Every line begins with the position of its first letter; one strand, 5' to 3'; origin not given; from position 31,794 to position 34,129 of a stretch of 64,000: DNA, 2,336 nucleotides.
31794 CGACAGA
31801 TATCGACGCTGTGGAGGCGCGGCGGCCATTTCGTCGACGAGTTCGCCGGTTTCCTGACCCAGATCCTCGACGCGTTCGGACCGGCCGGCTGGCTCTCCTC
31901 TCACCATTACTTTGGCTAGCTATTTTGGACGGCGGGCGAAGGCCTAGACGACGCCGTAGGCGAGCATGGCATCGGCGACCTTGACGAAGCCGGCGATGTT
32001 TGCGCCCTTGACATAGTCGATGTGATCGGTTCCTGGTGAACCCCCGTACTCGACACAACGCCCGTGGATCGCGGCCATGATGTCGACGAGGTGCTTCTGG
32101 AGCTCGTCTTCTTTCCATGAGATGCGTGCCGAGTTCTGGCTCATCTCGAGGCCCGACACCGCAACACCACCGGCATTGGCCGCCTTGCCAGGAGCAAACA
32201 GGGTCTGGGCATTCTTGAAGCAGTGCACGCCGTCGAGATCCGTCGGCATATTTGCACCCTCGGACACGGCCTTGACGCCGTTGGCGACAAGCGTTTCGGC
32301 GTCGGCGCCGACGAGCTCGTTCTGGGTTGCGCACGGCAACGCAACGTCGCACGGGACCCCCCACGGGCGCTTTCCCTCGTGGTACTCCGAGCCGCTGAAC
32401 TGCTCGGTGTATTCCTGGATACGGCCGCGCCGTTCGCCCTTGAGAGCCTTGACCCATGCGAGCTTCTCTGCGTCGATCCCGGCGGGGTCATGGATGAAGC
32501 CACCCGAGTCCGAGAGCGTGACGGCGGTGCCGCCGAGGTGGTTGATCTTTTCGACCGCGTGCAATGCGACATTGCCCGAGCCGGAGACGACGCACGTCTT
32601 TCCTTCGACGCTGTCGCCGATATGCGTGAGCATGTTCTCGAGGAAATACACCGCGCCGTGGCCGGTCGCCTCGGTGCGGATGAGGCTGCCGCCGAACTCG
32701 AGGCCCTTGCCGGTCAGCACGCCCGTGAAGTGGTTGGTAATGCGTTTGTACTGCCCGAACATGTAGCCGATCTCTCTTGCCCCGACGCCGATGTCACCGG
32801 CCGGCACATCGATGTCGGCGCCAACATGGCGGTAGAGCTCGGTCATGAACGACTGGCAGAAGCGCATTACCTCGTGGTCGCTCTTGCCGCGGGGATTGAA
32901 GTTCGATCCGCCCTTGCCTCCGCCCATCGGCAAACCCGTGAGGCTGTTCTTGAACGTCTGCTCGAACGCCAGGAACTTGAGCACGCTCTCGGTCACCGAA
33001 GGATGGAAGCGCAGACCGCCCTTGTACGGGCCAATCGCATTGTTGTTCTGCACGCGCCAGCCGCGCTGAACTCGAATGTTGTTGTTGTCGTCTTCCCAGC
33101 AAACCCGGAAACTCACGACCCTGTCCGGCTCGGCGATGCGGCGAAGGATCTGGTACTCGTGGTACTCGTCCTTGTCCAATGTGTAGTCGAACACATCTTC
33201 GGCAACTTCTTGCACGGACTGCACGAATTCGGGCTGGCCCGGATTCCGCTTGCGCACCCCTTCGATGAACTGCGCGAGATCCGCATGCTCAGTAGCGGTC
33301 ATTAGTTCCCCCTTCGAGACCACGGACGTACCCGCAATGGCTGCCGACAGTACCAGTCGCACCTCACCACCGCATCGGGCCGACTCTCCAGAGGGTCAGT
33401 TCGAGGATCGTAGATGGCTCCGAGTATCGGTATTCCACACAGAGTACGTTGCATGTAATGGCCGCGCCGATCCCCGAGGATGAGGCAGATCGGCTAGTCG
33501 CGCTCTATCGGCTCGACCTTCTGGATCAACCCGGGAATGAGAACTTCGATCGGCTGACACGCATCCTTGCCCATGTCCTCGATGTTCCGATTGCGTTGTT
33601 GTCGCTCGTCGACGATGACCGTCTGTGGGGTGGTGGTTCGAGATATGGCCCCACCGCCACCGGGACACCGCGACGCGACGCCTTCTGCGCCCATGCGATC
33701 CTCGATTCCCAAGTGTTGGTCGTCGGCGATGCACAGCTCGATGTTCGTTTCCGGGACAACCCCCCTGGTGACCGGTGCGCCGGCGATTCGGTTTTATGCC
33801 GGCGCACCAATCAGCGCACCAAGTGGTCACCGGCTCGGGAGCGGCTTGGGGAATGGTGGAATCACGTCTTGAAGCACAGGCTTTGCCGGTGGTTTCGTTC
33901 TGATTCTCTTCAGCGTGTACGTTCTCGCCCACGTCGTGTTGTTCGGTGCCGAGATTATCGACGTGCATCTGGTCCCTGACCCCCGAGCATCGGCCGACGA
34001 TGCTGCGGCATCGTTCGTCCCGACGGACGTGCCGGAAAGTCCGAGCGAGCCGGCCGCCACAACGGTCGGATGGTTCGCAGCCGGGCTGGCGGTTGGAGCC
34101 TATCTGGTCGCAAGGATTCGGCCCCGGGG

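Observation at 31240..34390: Mosaic ~0.5-kb direct repeat flanking gdhA, creating chimeric gene fragments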

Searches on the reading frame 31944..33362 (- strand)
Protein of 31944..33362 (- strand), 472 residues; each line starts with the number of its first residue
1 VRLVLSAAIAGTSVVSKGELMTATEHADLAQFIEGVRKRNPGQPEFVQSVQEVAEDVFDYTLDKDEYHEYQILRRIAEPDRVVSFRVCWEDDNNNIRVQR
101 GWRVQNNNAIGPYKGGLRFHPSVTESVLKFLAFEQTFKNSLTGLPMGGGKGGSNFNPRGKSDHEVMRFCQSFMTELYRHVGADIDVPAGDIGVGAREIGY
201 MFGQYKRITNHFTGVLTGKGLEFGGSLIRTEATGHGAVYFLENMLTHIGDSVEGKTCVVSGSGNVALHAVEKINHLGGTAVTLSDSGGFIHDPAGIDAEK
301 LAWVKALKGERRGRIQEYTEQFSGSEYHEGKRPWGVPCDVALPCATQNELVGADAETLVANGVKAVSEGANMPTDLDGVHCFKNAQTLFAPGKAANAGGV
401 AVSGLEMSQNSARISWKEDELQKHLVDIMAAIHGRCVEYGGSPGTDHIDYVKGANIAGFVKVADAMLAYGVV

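Call 5: search_protein_families(library=pfam, proteins=[window:31944-33362:-], max_evalue=0.01)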
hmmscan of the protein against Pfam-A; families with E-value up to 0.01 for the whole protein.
window:31944-33362:- (472 aa): 2 families
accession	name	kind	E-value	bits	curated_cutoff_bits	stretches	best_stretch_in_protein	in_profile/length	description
PF00208.27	ELFV_dehydrog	-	5.5e-81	272.3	23.4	1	224-470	1-241/241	Glutamate/Leucine/Phenylalanine/Valine dehydrogenase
PF02812.23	ELFV_dehydrog_N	-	1.5e-51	173.9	25.3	1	79-206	1-128/129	Glu/Leu/Phe/Val dehydrogenase, dimerisation domain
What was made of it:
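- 31944..33302 (-): Intact NADP-type glutamate dehydrogenase gene gdhA (452 aa from the ATG at 33302). Pfam PF00208 and PF02812 (call 5).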

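Call 20: find_homologous_proteins(query=window:31944-33302:-)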
Query window:31944-33302:- (452 aa): 8000 proteins with E <= 0.001 among 8000 candidates; the best 120 are listed.
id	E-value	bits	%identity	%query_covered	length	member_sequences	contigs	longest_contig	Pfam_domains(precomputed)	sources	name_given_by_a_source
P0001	0.0e+0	1046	100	100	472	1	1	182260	PF02812.24,PF00208.28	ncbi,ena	-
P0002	7.4e-265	897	85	100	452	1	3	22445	PF02812.24,PF00208.28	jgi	jgi:glutamate dehydrogenase (NADP+)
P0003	3.1e-263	892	84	100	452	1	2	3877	PF02812.24,PF00208.28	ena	-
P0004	4.0e-263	891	84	100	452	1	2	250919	PF02812.24,PF00208.28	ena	-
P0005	4.6e-263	891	84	100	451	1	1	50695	PF02812.24,PF00208.28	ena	-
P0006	4.7e-263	891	84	100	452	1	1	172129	PF02812.24,PF00208.28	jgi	jgi:glutamate dehydrogenase (NADP+)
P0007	1.1e-262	890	85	100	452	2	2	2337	PF02812.24,PF00208.28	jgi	jgi:glutamate dehydrogenase (NADP+)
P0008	1.2e-262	890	83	100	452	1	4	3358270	PF02812.24,PF00208.28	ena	-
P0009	1.2e-262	890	84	100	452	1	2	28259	PF02812.24,PF00208.28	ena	-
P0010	2.9e-262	888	85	100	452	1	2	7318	PF02812.24,PF00208.28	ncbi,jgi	ncbi:MAG: glutamate dehydrogenase (NADP+) [Alphaproteobacteria bacterium]|jgi:glutamate dehydrogenas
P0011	3.3e-262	888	84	100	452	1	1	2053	PF02812.24,PF00208.28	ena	-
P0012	4.6e-262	888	84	100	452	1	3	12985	PF02812.24,PF00208.28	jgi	jgi:glutamate dehydrogenase (NADP+)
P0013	4.6e-262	888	84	100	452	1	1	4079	PF02812.24,PF00208.28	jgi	jgi:glutamate dehydrogenase (NADP+)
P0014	4.6e-262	888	84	100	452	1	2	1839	PF02812.24,PF00208.28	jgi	jgi:glutamate dehydrogenase (NADP+)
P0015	5.2e-262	888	84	100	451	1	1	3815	PF02812.24,PF00208.28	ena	-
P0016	6.9e-262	887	84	100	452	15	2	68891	PF02812.24,PF00208.28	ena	-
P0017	8.0e-262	887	84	100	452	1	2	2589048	PF02812.24,PF00208.28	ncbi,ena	-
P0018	1.3e-261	886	84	100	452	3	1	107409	PF02812.24,PF00208.28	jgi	-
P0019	2.7e-261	885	83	100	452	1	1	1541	PF02812.24,PF00208.28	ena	-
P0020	3.9e-261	885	84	100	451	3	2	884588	PF02812.24,PF00208.28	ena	-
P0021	7.2e-261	884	84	100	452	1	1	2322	PF02812.24,PF00208.28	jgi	jgi:glutamate dehydrogenase (NADP+)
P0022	7.7e-261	884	84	100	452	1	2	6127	PF02812.24,PF00208.28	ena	-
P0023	1.3e-260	883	83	100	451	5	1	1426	PF02812.24,PF00208.28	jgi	jgi:glutamate dehydrogenase (NADP+)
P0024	2.3e-260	882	84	100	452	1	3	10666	PF02812.24,PF00208.28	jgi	jgi:glutamate dehydrogenase (NADP+)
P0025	2.8e-260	882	83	100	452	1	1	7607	PF02812.24,PF00208.28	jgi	jgi:glutamate dehydrogenase (NADP+)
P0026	2.9e-260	882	84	100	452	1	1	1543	PF02812.24,PF00208.28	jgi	-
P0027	3.1e-260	882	84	100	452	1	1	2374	PF02812.24,PF00208.28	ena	-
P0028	3.2e-260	882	83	100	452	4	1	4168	PF02812.24,PF00208.28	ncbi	-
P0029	5.0e-260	881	84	100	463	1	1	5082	PF02812.24,PF00208.28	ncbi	-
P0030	8.4e-260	880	83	100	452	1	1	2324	PF02812.24,PF00208.28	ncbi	-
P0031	8.5e-260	880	84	100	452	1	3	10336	PF02812.24,PF00208.28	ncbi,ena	-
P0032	8.9e-260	880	83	100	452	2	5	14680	PF02812.24,PF00208.28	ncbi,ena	-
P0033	1.3e-259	880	83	100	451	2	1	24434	PF02812.24,PF00208.28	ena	-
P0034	1.4e-259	880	83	100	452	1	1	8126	PF02812.24,PF00208.28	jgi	jgi:glutamate dehydrogenase (NADP+)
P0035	1.5e-259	879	83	100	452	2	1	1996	PF02812.24,PF00208.28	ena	-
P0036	2.1e-259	879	83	100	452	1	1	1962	PF02812.24,PF00208.28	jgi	jgi:glutamate dehydrogenase (NADP+)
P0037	2.2e-259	879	83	100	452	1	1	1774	PF02812.24,PF00208.28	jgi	-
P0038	2.4e-259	879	83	100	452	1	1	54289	PF02812.24,PF00208.28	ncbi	-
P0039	2.5e-259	879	83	100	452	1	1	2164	PF02812.24,PF00208.28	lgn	-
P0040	2.9e-259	878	83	100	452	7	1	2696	PF02812.24,PF00208.28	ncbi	-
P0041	4.1e-259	878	83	100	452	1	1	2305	PF02812.24,PF00208.28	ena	-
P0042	4.7e-259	878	82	100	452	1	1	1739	PF02812.24,PF00208.28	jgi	jgi:glutamate dehydrogenase (NADP+)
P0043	5.8e-259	877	83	100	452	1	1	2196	PF02812.24,PF00208.28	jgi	-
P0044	6.5e-259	877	82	100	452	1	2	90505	PF02812.24,PF00208.28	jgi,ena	-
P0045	8.0e-259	877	83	100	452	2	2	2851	PF02812.24,PF00208.28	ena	-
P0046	8.7e-259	877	82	100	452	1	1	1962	PF02812.24,PF00208.28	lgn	-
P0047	1.1e-258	877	83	100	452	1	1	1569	PF02812.24,PF00208.28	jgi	jgi:glutamate dehydrogenase (NADP+)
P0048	2.2e-258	876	82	100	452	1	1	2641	PF02812.24,PF00208.28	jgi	jgi:glutamate dehydrogenase (NADP+)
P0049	2.2e-258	876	84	100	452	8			PF02812.24,PF00208.28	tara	tara:strand:- start:97 stop:1455 length:1359 start_codon:yes stop_codon:yes gene_type:complete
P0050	2.6e-258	875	83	100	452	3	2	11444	PF02812.24,PF00208.28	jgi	jgi:glutamate dehydrogenase (NADP+)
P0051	2.6e-258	875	82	100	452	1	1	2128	PF02812.24,PF00208.28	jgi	jgi:glutamate dehydrogenase (NADP+)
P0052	2.7e-258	875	82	100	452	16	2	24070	PF02812.24,PF00208.28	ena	-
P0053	3.2e-258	875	82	100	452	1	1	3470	PF02812.24,PF00208.28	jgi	jgi:glutamate dehydrogenase (NADP+)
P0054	3.6e-258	875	83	100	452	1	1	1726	PF02812.24,PF00208.28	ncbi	-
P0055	3.9e-258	875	83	100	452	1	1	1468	PF02812.24,PF00208.28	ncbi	-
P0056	4.7e-258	874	83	100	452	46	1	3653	PF02812.24,PF00208.28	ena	-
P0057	5.2e-258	874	81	100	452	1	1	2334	PF02812.24,PF00208.28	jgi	jgi:glutamate dehydrogenase (NADP+)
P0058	5.4e-258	874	83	100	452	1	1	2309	PF02812.24,PF00208.28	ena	-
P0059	1.7e-257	873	82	100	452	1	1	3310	PF02812.24,PF00208.28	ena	-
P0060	2.8e-257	872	82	100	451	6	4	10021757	PF02812.24,PF00208.28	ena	-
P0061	3.0e-257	872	82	100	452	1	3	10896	PF02812.24,PF00208.28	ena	-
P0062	3.2e-257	872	82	100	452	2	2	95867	PF02812.24,PF00208.28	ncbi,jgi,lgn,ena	-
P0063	6.1e-257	871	82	100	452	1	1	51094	PF02812.24,PF00208.28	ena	-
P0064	6.4e-257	871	82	100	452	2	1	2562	PF02812.24,PF00208.28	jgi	-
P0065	7.6e-257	871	83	100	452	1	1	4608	PF02812.24,PF00208.28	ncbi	-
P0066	1.6e-256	869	83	100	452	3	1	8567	PF02812.24,PF00208.28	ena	-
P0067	3.1e-256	868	83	100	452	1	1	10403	PF02812.24,PF00208.28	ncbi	ncbi:MAG: NADP-specific glutamate dehydrogenase [Ilumatobacteraceae bacterium]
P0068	3.5e-256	868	82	100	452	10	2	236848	PF02812.24,PF00208.28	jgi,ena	jgi:glutamate dehydrogenase (NADP+)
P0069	4.2e-256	868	81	100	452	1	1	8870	PF02812.24,PF00208.28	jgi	-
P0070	6.2e-256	868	83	100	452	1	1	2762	PF02812.24,PF00208.28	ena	-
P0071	7.0e-256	867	82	100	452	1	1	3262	PF02812.24,PF00208.28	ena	-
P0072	1.2e-255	867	81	100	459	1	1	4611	PF02812.24,PF00208.28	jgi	jgi:glutamate dehydrogenase (NADP+)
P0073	2.1e-255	866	81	100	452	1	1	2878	PF02812.24,PF00208.28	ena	-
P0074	3.0e-255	865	81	100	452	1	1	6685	PF02812.24,PF00208.28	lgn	-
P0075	3.9e-255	865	82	100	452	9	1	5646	PF02812.24,PF00208.28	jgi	jgi:glutamate dehydrogenase (NADP+)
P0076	5.6e-255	864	82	100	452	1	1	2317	PF02812.24,PF00208.28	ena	-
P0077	8.7e-255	864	80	100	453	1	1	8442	PF02812.24,PF00208.28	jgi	jgi:glutamate dehydrogenase (NADP+)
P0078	1.1e-254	863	81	100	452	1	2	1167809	PF02812.24,PF00208.28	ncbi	ncbi:MAG: NADP-specific glutamate dehydrogenase [Alphaproteobacteria bacterium]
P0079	1.2e-254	863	81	100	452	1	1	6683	PF02812.24,PF00208.28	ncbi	-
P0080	1.6e-254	863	83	100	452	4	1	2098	PF02812.24,PF00208.28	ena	-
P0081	1.8e-254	863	81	100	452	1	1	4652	PF02812.24,PF00208.28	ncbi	-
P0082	2.1e-254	863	80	100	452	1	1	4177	PF02812.24,PF00208.28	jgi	jgi:glutamate dehydrogenase (NADP+)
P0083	2.6e-254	862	80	100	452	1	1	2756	PF02812.24,PF00208.28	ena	-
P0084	2.9e-254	862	82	100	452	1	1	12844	PF02812.24,PF00208.28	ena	-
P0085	3.0e-254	862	80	100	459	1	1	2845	PF02812.24,PF00208.28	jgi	jgi:glutamate dehydrogenase (NADP+)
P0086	3.1e-254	862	80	100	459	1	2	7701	PF02812.24,PF00208.28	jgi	jgi:glutamate dehydrogenase (NADP+)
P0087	3.7e-254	862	81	100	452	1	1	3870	PF02812.24,PF00208.28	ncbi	-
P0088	6.6e-254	861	82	100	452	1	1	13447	PF02812.24,PF00208.28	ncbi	-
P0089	7.1e-254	861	80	100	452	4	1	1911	PF02812.24,PF00208.28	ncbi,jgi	-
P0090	9.1e-254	860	81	100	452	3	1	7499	PF02812.24,PF00208.28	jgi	jgi:glutamate dehydrogenase (NADP+)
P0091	9.4e-254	860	81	100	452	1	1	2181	PF02812.24,PF00208.28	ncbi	-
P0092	1.0e-253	860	82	99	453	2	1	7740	PF02812.24,PF00208.28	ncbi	-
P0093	1.1e-253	860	81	100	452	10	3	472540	PF02812.24,PF00208.28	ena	-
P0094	1.2e-253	860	81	100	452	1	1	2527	PF02812.24,PF00208.28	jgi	jgi:glutamate dehydrogenase (NADP+)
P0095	1.8e-253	859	81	100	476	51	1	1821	PF02812.24,PF00208.28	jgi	-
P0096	1.8e-253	859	81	100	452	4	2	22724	PF02812.24,PF00208.28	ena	-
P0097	1.8e-253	859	80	100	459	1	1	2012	PF02812.24,PF00208.28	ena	-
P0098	2.1e-253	859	80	100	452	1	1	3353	PF02812.24,PF00208.28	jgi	jgi:glutamate dehydrogenase (NADP+)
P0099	2.2e-253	859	81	99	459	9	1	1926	PF02812.24,PF00208.28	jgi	jgi:glutamate dehydrogenase (NADP+)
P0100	2.2e-253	859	81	100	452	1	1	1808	PF02812.24,PF00208.28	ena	-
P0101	2.8e-253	859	81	100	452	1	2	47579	PF02812.24,PF00208.28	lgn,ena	-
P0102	4.1e-253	858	81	100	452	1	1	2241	PF02812.24,PF00208.28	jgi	jgi:glutamate dehydrogenase (NADP+)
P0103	4.3e-253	858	81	100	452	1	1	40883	PF02812.24,PF00208.28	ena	-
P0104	4.5e-253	858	80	100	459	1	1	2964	PF02812.24,PF00208.28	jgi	-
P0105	4.6e-253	858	80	100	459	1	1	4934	PF02812.24,PF00208.28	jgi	jgi:glutamate dehydrogenase (NADP+)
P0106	4.6e-253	858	83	100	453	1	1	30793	PF02812.24,PF00208.28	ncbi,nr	ncbi:MAG: NADP-specific glutamate dehydrogenase [Ilumatobacter sp.]|nr:NADP-specific glutamate dehyd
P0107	4.9e-253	858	81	100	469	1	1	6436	PF02812.24,PF00208.28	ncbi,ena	-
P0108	5.7e-253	858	81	100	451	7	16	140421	PF02812.24,PF00208.28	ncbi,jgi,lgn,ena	jgi:glutamate dehydrogenase (NADP+)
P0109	6.0e-253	858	81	100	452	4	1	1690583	PF02812.24,PF00208.28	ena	-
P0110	6.4e-253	858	81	99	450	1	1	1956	PF02812.24,PF00208.28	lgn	-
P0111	8.6e-253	857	80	100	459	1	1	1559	PF02812.24,PF00208.28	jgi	-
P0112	9.8e-253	857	80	100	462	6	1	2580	PF02812.24,PF00208.28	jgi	jgi:glutamate dehydrogenase (NADP+)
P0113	1.0e-252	857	80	100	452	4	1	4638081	PF02812.24,PF00208.28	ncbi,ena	-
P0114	1.1e-252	857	81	100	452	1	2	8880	PF02812.24,PF00208.28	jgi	-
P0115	1.1e-252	857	83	100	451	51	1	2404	PF02812.24,PF00208.28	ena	-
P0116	1.2e-252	857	80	100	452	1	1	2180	PF02812.24,PF00208.28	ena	-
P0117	1.4e-252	857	81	100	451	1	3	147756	PF02812.24,PF00208.28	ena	-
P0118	1.4e-252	856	80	100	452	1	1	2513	PF02812.24,PF00208.28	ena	-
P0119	1.5e-252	856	81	100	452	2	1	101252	PF02812.24,PF00208.28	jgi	jgi:glutamate dehydrogenase (NADP+)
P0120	2.1e-252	856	80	100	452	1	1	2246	PF02812.24,PF00208.28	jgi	-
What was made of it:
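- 31944..33302 (-): The best non-self homologues are 85% aa over the full length (call 20).
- The nearest gdhA is 85% aa (call 20).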

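Call 21: find_encoding_contigs(protein=P0001, flank=10000, max_places=5)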
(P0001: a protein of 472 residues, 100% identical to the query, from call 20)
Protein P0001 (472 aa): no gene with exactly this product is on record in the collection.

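Call 22: find_encoding_contigs(protein=P0002, flank=8000, max_places=5)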
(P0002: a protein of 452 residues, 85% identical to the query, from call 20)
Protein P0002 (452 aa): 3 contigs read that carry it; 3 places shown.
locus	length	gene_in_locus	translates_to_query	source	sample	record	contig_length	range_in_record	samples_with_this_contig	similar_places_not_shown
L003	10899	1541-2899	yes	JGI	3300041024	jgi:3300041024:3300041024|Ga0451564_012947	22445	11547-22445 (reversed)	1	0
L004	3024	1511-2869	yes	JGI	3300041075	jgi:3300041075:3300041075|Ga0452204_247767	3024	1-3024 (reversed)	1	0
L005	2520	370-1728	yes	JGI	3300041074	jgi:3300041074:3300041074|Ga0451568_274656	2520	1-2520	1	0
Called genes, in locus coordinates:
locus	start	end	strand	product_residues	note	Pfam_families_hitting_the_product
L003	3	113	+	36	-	?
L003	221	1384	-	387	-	PF04143:Sulf_transp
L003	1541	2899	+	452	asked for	PF02812:ELFV_dehydrog_N, PF00208:ELFV_dehydrog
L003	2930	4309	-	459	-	PF01134:GIDA (faint), PF01266:DAO (faint), PF01946:Thi4 (faint), PF07992:Pyr_redox_2, PF13450:NAD_binding_8 (faint), PF13738:Pyr_redox_3, PF00070:Pyr_redox, PF02852:Pyr_redox_dim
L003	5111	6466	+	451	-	PF09084:NMT1, PF16868:NMT1_3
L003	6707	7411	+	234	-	PF01656:CbiA, PF07015:VirC1, PF09140:MipZ (faint), PF10609:ParA (weak), PF13614:AAA_31 (weak)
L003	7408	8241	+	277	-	PF05036:SPOR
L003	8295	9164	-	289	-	PF01656:CbiA, PF09140:MipZ, PF10609:ParA, PF13614:AAA_31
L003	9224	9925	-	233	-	-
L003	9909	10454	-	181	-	-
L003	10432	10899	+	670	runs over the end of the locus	PF00669:Flagellin_N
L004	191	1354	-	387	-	PF04143:Sulf_transp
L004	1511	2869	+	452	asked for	PF02812:ELFV_dehydrog_N, PF00208:ELFV_dehydrog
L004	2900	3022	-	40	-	?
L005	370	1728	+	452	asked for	PF02812:ELFV_dehydrog_N, PF00208:ELFV_dehydrog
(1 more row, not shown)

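Call 39: find_encoding_contigs(protein=P0004, flank=6000, max_places=3)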
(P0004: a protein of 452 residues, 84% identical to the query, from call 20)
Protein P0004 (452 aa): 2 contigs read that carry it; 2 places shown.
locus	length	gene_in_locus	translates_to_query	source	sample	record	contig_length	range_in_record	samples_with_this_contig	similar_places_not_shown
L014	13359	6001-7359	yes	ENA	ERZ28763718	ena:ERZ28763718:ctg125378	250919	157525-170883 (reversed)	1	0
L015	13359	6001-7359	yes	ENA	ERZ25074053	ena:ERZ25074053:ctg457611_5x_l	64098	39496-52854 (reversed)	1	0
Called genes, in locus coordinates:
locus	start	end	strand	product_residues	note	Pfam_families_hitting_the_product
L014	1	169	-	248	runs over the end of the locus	PF00239:Resolvase, PF07508:Recombinase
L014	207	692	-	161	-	PF00665:rve, PF13358:DDE_3 (weak), PF13683:rve_3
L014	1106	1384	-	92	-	PF01527:HTH_Tnp_1, PF13384:HTH_23 (weak), PF13551:HTH_29, PF13518:HTH_28 (weak)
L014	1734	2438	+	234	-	PF01609:DDE_Tnp_1, PF13751:DDE_Tnp_1_6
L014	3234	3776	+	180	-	PF13701:DDE_Tnp_1_4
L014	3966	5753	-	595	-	PF14236:DruA, PF13808:DDE_Tnp_1_assoc, PF01609:DDE_Tnp_1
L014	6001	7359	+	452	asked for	PF02812:ELFV_dehydrog_N, PF00208:ELFV_dehydrog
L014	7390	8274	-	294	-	PF02737:3HCDH_N, PF03446:NAD_binding_2 (weak), PF00725:3HCDH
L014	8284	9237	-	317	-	PF01012:ETF, PF00766:ETF_alpha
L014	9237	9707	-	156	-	PF01012:ETF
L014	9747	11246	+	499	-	PF00665:rve, PF22483:Mu-transpos_C_2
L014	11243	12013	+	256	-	PF01695:IstB_IS21, PF00308:Bac_DnaA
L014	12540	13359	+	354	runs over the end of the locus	PF01548:DEDD_Tnp_IS110, PF02371:Transposase_20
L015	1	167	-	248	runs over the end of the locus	PF00239:Resolvase, PF07508:Recombinase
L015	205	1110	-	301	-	PF13276:HTH_21, PF13358:DDE_3 (weak), PF00665:rve, PF13683:rve_3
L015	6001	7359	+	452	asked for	PF02812:ELFV_dehydrog_N, PF00208:ELFV_dehydrog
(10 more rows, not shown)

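Call 40: find_encoding_contigs(protein=P0106, flank=6000, max_places=3)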
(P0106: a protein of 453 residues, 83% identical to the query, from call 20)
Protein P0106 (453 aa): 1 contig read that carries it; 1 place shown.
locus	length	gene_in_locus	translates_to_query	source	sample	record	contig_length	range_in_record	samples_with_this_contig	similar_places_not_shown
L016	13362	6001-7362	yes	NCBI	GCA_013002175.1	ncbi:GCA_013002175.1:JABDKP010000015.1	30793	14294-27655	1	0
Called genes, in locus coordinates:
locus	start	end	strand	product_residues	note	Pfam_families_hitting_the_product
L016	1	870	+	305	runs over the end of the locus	PF00116:COX2, PF00034:Cytochrom_C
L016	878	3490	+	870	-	PF00115:COX1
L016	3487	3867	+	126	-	-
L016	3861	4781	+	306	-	PF09678:Caa3_CtaG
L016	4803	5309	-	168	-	PF07728:AAA_5 (weak), PF13238:AAA_18 (weak), PF01202:SKI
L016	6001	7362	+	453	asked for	PF02812:ELFV_dehydrog_N, PF00208:ELFV_dehydrog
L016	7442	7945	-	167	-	-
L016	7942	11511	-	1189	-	PF06119:NIDO, PF13472:Lipase_GDSL_2, PF17963:Big_9, PF00353:HemolysinCabind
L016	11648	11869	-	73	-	-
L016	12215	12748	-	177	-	-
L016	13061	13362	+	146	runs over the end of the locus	-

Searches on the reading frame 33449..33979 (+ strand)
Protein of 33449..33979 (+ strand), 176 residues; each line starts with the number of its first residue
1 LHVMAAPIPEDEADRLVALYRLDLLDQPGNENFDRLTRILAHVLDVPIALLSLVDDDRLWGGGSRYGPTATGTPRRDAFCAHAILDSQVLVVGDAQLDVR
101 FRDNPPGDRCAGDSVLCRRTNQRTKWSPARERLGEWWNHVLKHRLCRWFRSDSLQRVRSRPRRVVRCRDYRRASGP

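Call 5: search_protein_families(library=pfam, proteins=[window:33449-33979:+], max_evalue=0.01)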
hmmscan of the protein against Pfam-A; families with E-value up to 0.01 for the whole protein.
window:33449-33979:+ (176 aa): 1 family
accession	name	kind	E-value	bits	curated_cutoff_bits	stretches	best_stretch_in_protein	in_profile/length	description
PF01590.32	GAF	-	0.0029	18.6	22.4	1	32-105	5-79/133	GAF domain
